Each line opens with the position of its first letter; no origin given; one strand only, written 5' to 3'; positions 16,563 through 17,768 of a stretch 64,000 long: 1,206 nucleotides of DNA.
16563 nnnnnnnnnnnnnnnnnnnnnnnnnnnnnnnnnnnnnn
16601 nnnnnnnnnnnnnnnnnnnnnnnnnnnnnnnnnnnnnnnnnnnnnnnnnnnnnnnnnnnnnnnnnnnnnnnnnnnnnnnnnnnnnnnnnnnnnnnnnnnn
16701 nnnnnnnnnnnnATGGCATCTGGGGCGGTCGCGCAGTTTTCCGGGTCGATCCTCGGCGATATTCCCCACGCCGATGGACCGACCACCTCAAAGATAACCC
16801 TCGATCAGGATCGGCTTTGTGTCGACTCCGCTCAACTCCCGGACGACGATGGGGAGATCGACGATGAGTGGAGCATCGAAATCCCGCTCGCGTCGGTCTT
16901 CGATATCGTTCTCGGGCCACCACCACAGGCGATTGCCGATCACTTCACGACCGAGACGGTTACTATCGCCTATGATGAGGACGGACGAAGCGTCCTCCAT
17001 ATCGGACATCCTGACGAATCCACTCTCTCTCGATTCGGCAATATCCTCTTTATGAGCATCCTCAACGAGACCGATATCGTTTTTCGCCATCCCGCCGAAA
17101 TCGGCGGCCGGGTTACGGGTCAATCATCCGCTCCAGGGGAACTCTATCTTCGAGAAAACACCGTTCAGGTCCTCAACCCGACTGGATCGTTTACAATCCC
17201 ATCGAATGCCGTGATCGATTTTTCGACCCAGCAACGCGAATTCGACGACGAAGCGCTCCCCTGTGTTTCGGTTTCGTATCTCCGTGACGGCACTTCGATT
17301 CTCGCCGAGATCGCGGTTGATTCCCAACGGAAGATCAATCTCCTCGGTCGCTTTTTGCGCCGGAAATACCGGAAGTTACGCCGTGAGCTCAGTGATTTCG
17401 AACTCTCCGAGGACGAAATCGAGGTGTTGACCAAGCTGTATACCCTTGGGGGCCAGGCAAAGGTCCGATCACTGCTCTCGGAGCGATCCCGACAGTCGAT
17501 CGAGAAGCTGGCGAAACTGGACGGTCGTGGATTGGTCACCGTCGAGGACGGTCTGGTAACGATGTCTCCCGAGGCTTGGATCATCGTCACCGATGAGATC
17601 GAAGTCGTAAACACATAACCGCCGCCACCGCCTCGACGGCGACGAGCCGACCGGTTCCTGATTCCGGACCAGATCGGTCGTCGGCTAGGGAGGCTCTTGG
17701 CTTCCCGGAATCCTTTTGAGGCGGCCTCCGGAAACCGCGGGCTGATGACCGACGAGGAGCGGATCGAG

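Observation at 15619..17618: Membrane histidine kinase translationally coupled (TGATG) to a CheF-family protein, outside any che/arl operon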

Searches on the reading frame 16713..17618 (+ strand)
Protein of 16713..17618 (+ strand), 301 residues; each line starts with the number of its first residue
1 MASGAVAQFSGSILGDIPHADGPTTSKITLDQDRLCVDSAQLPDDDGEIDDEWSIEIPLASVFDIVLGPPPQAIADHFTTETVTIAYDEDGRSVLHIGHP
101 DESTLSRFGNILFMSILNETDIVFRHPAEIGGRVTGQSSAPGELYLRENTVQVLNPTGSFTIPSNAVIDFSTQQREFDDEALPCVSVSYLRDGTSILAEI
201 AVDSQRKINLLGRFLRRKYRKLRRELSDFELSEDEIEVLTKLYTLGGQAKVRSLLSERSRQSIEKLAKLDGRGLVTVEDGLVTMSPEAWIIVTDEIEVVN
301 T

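Call 5: search_protein_families(library=pfam, proteins=[window:16713-17618:+], max_evalue=1)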
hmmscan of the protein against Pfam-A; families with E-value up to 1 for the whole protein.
window:16713-17618:+ (301 aa): 2 families
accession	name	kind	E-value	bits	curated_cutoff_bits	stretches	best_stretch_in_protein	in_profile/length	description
PF04283.17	CheF-arch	-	2.2e-29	103.2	25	1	54-220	44-217/218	Chemotaxis signal transduction system protein F from archaea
PF01978.25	TrmB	-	0.087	13.1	25.6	1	226-280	1-57/68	Sugar-specific transcriptional regulator TrmB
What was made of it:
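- On CheF / DUF439 (PF04283): E=2.2e-29, 103 bits against a cutoff of 25, covering profile positions 44-217 of 218 (call 5)
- Checked: The downstream 301-aa protein matches PF04283 CheF-arch at E=2.2e-29 (103 bits, cutoff 25), aa 54-220 against profile positions 44-217 of 218 (call 5).
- A weak TrmB-type wHTH match covers aa 226-280 (E=0.087, call 5).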

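Call 6: search_protein_families(library=ncbifam, proteins=[window:16713-17618:+], max_evalue=1)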
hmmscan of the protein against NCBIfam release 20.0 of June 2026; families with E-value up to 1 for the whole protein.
window:16713-17618:+ (301 aa): 1 family
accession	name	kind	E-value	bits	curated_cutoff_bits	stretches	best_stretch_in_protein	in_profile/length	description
NF040813.1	pro_dh_Thprot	equivalog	0.19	10.8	600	1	203-236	96-129/362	D-proline dehydrogenase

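Call 9: find_homologous_proteins(query=window:16713-17615:+, max_evalue=0.001)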
Query window:16713-17615:+ (301 aa): 9 proteins with E <= 0.001 among 1745 candidates.
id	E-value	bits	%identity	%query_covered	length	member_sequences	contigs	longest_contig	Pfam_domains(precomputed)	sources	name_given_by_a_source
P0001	4.9e-192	654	100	100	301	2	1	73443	PF04283.18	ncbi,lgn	ncbi:MAG: CheF family chemotaxis protein [Halobacteriales archaeon]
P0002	1.7e-122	426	67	100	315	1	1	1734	PF04283.18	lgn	-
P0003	8.3e-122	424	67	98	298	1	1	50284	PF04283.18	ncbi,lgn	ncbi:MAG: CheF family chemotaxis protein [Halobacteriales archaeon]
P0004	6.9e-37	145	34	80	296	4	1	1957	PF04283.18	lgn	-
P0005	1.2e-36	145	30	100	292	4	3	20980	PF04283.18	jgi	jgi:helix-turn-helix protein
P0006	1.2e-36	145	31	100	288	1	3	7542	PF04283.18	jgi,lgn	jgi:helix-turn-helix protein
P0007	1.8e-35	141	31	100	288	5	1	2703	PF04283.18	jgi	jgi:helix-turn-helix protein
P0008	3.2e-33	133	31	100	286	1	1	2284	PF04283.18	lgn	-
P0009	1.5e-28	118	29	100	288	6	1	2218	PF04283.18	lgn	-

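Call 11: find_encoding_contigs(protein=P0003, flank=6000, max_places=3)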
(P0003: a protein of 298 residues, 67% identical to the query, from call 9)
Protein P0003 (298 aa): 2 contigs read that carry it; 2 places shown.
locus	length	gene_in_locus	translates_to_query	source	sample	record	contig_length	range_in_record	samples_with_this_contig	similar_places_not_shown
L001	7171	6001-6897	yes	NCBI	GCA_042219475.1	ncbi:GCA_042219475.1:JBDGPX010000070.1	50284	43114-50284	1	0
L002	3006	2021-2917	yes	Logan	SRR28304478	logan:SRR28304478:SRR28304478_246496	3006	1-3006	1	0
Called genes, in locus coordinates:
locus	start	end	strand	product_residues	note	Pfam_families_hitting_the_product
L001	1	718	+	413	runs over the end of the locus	PF16158:N_BRCA1_IG (faint), PF06030:WxLIP_PGBD (faint), PF16116:DUF4832 (faint), PF01835:MG2 (faint), PF10633:NPCBM_assoc (faint)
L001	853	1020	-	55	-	PF23137:HVO_0758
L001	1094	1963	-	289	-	PF02629:CoA_binding, PF13380:CoA_binding_2 (faint), PF13607:Succ_CoA_lig, PF00549:Ligase_CoA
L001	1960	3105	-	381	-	PF02222:ATP-grasp (faint), PF02786:CPSase_L_D2, PF08442:ATP-grasp_2, PF13549:ATP-grasp_5, PF24948:Citrate_synth_N, PF00549:Ligase_CoA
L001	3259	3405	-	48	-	-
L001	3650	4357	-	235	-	PF00106:adh_short, PF01370:Epimerase, PF13561:adh_short_C2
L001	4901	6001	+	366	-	PF16926:HisKA_4TM (weak), PF00512:HisKA, PF02518:HATPase_c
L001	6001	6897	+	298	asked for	PF04283:CheF-arch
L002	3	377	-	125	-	?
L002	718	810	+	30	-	-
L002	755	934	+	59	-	-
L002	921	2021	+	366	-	PF16926:HisKA_4TM (weak), PF00512:HisKA, PF02518:HATPase_c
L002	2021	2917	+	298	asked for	PF04283:CheF-arch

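Call 12: find_encoding_contigs(protein=P0005, flank=6000, max_places=4)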
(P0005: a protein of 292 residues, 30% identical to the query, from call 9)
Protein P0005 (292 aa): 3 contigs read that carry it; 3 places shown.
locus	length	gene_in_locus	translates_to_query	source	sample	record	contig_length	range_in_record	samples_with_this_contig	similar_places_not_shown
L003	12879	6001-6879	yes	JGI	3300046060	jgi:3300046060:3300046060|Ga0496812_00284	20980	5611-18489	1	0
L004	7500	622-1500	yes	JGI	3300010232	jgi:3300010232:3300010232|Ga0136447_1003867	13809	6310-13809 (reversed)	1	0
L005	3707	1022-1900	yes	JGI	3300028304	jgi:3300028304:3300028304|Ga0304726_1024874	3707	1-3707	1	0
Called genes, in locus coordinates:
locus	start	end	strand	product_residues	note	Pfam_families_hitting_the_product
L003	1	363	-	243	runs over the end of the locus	PF21003:NucS_N, PF01939:NucS_C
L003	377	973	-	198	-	PF20509:DUF6735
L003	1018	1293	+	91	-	PF24463:DUF7577, PF12773:DZR (faint)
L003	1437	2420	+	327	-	PF01408:GFO_IDH_MocA, PF02894:GFO_IDH_MocA_C, PF22725:GFO_IDH_MocA_C3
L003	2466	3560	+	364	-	PF02073:Peptidase_M29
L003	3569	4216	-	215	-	PF20068:Amphi-Trp, PF07411:DUF1508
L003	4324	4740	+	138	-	-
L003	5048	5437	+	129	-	PF01092:Ribosomal_S6e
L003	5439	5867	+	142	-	PF23424:DUF7112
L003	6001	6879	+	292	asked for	PF04283:CheF-arch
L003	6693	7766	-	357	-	PF04283:CheF-arch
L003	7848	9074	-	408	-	PF00514:Arm (faint), PF01602:Adaptin_N (faint), PF02985:HEAT (faint), PF03130:HEAT_PBS (faint), PF11838:ERAP1_C (faint), PF13646:HEAT_2, PF13646:HEAT_2, PF13646:HEAT_2, +5 more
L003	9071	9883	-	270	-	PF03705:CheR_N, PF01739:CheR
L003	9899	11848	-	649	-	PF01627:Hpt, PF07194:P2, PF02895:H-kinase_dim (weak), PF02518:HATPase_c, PF01584:CheW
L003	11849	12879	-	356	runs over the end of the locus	PF00072:Response_reg, PF01339:CheB_methylest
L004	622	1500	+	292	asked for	PF04283:CheF-arch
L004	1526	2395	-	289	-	PF04283:CheF-arch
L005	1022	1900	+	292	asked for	PF04283:CheF-arch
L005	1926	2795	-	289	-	PF04283:CheF-arch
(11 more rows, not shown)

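Call 13: find_encoding_contigs(protein=P0006, flank=6000, max_places=4)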
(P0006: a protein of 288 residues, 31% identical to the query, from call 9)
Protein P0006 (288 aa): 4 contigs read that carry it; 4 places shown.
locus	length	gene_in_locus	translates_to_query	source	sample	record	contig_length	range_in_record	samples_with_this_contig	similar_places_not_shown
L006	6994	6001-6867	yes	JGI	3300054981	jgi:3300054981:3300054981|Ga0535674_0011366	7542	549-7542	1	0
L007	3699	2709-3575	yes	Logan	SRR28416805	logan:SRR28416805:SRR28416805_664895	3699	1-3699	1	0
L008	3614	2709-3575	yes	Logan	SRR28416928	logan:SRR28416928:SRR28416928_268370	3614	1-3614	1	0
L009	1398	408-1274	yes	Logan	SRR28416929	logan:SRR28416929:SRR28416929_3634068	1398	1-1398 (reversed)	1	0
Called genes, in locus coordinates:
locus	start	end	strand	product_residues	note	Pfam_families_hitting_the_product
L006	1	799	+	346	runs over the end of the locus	PF00072:Response_reg, PF01339:CheB_methylest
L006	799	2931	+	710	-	PF01627:Hpt, PF07194:P2, PF02895:H-kinase_dim (weak), PF02518:HATPase_c, PF01584:CheW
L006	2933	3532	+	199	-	PF13690:CheX (weak), PF04509:CheC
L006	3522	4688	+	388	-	PF13690:CheX (faint), PF04509:CheC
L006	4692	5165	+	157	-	PF03975:CheD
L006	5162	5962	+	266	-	PF03705:CheR_N, PF01739:CheR, PF08242:Methyltransf_12 (weak)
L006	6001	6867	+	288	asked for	PF04283:CheF-arch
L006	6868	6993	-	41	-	?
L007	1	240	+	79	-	?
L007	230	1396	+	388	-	PF13690:CheX (faint), PF04509:CheC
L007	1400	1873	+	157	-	PF03975:CheD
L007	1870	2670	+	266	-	PF03705:CheR_N, PF01739:CheR, PF08242:Methyltransf_12 (weak)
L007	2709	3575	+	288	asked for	PF04283:CheF-arch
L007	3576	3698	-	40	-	?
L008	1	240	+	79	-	?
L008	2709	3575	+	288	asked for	PF04283:CheF-arch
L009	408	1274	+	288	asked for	PF04283:CheF-arch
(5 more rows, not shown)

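Call 16: find_encoding_contigs(protein=P0004, flank=6000, max_places=4)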
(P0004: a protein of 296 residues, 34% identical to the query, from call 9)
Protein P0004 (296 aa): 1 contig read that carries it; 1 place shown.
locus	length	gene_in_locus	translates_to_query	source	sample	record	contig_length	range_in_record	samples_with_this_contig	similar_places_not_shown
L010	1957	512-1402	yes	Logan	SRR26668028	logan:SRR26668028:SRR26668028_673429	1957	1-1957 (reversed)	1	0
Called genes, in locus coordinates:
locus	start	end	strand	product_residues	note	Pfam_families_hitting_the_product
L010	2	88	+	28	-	?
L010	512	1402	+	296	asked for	PF04283:CheF-arch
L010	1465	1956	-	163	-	?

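Call 17: find_encoding_contigs(protein=P0002, flank=6000, max_places=3)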
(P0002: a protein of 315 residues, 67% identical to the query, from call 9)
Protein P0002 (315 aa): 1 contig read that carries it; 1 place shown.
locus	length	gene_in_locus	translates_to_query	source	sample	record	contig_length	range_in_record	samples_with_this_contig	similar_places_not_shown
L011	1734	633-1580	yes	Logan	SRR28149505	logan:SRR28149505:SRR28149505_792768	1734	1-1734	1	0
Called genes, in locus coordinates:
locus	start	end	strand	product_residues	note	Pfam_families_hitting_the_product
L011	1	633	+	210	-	?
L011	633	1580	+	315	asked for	PF04283:CheF-arch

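Call 18: search_solved_structures(query=window:16713-17615:+, max_evalue=1, show_alignments=2)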
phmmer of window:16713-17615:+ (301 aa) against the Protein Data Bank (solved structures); distinct sequences matched with E-value up to 1: 2.
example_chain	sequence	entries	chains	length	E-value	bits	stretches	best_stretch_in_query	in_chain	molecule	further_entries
6c75_A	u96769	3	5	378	0.1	15.1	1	214-286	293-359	Alcohol dehydrogenase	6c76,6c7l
5zg8_A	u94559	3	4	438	0.61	12.6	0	188-263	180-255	Asparagine--tRNA ligase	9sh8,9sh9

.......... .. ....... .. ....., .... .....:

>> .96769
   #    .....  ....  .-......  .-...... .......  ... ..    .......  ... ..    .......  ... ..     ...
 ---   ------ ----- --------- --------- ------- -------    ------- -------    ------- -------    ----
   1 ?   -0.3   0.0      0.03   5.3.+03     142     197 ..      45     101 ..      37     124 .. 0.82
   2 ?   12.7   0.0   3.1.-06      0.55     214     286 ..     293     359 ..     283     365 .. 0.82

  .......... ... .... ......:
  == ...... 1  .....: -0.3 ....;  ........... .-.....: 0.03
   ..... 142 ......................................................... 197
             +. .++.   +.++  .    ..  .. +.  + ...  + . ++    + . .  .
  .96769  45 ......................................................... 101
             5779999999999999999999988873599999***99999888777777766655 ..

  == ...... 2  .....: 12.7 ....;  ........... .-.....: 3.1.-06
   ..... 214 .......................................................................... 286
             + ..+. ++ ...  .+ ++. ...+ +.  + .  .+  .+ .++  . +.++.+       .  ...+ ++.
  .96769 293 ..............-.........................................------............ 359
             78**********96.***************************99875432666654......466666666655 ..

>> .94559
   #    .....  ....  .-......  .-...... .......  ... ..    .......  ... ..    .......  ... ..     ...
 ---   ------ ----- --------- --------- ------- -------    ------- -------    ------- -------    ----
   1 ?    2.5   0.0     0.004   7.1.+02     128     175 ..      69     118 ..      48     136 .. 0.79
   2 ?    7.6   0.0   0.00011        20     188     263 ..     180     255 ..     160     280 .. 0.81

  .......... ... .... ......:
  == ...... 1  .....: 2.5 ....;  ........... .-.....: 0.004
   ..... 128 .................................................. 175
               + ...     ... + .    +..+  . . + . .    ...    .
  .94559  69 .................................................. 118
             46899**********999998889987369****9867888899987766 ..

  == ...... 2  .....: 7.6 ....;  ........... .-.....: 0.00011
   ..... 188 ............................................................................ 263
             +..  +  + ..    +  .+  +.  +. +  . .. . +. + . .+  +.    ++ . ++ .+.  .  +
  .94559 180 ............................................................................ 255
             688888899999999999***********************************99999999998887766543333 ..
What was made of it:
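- Tried and rejected: A search with the CheF-like protein found nothing relevant (call 18).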

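Call 25: search_protein_representatives(protein=window:16713-17615:+)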
Query: 301 residues. Proteins with E-value up to 0.001 (for the whole library): 157; up to 1e-10: 111; up to 1e-30: 17. The best 150 are listed.
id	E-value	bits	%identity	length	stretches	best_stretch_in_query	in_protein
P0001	1.6e-192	654.4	100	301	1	1-301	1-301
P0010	7.7e-51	189.5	40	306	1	37-293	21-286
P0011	3.1e-48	180.9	36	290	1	2-296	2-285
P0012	3.1e-46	174.4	40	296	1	23-295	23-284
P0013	9.1e-44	166.3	36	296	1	44-296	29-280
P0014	6.2e-41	157.0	40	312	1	55-293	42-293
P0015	2.6e-36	141.8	31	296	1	2-296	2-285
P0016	1.9e-35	138.9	32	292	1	4-300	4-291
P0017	2.2e-35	138.7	33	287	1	51-300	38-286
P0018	1.0e-34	136.6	34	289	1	52-300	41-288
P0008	1.0e-33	133.3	33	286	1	2-300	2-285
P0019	2.8e-33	131.9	32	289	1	51-300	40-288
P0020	1.6e-32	129.4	30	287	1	54-295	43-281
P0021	2.0e-32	129.0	34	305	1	56-300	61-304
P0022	2.7e-32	128.6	34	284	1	55-296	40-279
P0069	1.4e-21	93.5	28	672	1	20-300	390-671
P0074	5.2e-20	88.3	27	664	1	27-300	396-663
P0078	3.8e-19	85.5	29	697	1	43-300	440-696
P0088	8.2e-16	74.5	29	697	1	26-300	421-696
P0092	6.0e-15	71.7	33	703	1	51-288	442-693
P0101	7.7e-13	64.8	25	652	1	6-300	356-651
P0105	1.9e-12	63.5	28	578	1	6-282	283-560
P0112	2.1e-11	60.1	28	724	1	53-296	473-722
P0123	7.9e-10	54.9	34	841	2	54-145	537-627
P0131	3.3e-08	49.6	28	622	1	55-276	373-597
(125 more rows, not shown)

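Call 26: search_protein_families(library=pfam, proteins=[P0069, P0074, P0078, P0088, P0092, P0101, P0105, P0112, P0123, P0131], max_evalue=0.01)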
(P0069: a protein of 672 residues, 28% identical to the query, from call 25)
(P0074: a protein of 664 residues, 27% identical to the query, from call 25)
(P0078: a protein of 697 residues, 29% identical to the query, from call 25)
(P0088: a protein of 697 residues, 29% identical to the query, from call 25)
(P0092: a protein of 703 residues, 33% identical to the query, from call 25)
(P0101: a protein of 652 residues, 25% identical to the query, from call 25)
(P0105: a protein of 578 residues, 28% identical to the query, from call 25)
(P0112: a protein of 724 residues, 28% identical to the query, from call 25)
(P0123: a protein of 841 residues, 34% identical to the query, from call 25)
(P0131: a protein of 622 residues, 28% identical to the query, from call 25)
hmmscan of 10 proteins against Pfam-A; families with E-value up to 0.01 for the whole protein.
P0069 (672 aa): 1 family
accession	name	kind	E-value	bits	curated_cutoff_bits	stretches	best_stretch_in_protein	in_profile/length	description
PF04283.17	CheF-arch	-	1.6e-30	107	25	1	377-591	2-217/218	Chemotaxis signal transduction system protein F from archaea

P0074 (664 aa): 1 family
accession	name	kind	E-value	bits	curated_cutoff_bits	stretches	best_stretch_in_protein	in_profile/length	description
PF04283.17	CheF-arch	-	1.6e-33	116.8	25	1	392-583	22-217/218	Chemotaxis signal transduction system protein F from archaea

P0078 (697 aa): 1 family
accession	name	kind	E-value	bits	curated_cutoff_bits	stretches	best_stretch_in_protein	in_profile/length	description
PF04283.17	CheF-arch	-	6e-30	105.1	25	1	417-616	14-217/218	Chemotaxis signal transduction system protein F from archaea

P0088 (697 aa): 1 family
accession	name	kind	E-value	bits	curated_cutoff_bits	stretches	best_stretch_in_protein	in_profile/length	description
PF04283.17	CheF-arch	-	3e-21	76.6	25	1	452-615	48-217/218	Chemotaxis signal transduction system protein F from archaea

P0092 (703 aa): 1 family
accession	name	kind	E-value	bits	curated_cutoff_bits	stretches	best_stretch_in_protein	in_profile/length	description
PF04283.17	CheF-arch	-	3.2e-28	99.4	25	1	424-622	20-216/218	Chemotaxis signal transduction system protein F from archaea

P0101 (652 aa): 1 family
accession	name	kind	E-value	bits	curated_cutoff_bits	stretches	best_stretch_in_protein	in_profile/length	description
PF04283.17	CheF-arch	-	2.2e-21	77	25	1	356-571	2-217/218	Chemotaxis signal transduction system protein F from archaea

P0105 (578 aa): 1 family
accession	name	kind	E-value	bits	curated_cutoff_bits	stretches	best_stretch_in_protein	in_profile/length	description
PF04283.17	CheF-arch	-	5.5e-18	65.9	25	1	283-498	2-217/218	Chemotaxis signal transduction system protein F from archaea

P0112 (724 aa): 1 family
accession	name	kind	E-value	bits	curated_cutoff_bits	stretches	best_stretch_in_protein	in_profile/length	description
PF04283.17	CheF-arch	-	5.8e-32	111.6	25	1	446-642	13-216/218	Chemotaxis signal transduction system protein F from archaea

P0123 (841 aa): 1 family
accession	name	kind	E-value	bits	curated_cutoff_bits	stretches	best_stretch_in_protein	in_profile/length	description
PF04283.17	CheF-arch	-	7.1e-26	91.7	25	2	505-635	8-148/218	Chemotaxis signal transduction system protein F from archaea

P0131 (622 aa): 2 families
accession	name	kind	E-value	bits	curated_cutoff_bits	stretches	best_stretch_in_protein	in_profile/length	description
PF04283.17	CheF-arch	-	5e-22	79.2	25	1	371-537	43-213/218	Chemotaxis signal transduction system protein F from archaea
PF00589.27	Phage_integrase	-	0.00062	20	27.1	0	43-200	20-155/172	Phage integrase family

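Call 28: find_encoding_contigs(protein=P0010, flank=5000, max_places=3)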
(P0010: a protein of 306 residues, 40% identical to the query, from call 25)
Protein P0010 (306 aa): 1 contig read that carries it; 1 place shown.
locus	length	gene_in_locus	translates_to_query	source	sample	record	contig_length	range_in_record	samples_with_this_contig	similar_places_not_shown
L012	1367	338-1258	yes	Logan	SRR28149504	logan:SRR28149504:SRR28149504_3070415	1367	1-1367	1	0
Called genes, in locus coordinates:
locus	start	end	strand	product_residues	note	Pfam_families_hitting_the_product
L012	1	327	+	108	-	?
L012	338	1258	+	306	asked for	PF04283:CheF-arch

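Call 29: find_encoding_contigs(protein=P0012, flank=5000, max_places=3)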
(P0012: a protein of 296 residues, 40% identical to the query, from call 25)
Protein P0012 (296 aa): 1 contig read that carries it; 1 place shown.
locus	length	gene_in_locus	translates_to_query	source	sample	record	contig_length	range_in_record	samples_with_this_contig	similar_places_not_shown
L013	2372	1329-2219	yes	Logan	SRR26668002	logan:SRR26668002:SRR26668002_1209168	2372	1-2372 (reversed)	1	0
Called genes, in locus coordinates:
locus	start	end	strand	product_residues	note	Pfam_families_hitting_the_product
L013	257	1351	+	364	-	PF13581:HATPase_c_2 (faint), PF02518:HATPase_c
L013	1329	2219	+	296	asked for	PF04283:CheF-arch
